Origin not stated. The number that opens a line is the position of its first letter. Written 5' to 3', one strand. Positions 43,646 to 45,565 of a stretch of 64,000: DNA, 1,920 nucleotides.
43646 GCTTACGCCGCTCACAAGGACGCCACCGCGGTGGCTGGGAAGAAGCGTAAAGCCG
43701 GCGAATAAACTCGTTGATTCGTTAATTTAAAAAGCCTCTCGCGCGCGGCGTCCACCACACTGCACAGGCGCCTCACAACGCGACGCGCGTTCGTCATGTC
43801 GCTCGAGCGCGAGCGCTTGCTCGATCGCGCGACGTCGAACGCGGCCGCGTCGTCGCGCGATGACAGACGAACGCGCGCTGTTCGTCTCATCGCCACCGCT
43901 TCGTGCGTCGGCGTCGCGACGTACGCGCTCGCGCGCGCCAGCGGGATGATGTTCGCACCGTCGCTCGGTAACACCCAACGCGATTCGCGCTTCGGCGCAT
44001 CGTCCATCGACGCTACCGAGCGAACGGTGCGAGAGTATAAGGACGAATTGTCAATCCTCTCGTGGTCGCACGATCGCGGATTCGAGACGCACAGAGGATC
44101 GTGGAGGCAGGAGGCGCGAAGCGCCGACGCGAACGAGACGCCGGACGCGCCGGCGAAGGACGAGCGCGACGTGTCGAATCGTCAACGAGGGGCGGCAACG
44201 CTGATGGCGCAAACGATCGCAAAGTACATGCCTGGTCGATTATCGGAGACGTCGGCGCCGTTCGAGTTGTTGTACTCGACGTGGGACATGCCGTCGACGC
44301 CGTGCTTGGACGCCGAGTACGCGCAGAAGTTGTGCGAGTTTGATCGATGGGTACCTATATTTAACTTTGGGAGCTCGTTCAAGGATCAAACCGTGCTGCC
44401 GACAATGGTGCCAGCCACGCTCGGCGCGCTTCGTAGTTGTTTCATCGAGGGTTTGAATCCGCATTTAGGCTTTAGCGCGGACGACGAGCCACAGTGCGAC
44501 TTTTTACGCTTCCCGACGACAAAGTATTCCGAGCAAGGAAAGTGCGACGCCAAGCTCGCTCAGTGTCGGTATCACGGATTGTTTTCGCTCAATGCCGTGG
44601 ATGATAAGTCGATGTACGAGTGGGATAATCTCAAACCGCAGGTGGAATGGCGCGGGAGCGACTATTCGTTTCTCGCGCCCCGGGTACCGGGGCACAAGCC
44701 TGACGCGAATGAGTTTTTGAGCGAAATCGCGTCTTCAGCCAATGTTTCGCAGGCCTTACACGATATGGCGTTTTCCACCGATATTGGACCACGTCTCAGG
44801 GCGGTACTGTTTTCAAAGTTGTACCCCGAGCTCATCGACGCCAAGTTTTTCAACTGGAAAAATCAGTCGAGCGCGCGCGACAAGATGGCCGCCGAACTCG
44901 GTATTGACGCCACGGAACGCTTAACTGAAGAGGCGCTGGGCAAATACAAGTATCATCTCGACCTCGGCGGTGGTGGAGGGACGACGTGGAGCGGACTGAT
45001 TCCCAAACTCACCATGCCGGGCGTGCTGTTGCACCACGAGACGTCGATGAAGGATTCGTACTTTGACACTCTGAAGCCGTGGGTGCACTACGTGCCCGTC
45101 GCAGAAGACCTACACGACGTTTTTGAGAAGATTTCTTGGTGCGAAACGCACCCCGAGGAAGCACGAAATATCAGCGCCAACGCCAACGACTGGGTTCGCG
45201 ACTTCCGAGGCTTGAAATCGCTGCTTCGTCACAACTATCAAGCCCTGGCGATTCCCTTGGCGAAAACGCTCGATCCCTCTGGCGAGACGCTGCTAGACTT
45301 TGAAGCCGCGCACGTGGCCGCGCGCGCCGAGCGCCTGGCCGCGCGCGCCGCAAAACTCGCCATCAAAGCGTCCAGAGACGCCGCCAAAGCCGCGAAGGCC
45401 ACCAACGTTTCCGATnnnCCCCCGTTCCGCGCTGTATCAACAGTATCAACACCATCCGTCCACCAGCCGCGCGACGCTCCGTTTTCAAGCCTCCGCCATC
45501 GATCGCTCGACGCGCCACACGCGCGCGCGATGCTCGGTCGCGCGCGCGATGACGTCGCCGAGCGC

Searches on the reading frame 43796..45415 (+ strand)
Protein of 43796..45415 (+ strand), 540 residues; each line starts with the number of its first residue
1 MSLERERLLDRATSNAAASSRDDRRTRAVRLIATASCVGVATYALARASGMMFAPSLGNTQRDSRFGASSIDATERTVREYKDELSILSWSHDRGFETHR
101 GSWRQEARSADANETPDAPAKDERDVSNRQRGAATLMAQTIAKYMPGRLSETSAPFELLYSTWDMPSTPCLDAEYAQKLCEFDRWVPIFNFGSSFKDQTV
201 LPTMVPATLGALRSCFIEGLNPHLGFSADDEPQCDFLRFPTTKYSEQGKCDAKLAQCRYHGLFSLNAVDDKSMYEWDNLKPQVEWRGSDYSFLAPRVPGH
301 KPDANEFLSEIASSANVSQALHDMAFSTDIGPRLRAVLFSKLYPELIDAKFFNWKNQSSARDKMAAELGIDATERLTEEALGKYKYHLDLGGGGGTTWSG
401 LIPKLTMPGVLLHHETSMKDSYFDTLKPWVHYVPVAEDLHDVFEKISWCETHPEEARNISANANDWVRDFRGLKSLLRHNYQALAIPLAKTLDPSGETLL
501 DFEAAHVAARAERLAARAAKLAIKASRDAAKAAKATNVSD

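Call 52: search_protein_families(library=pfam, proteins=[window:43796-45415:+], max_evalue=0.001)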
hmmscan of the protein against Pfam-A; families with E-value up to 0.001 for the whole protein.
window:43796-45415:+ (540 aa): 1 family
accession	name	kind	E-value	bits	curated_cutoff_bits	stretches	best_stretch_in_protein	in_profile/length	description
PF05686.18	Glyco_transf_90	-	3.5e-12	46.4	24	1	339-469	180-301/396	Glycosyl transferase family 90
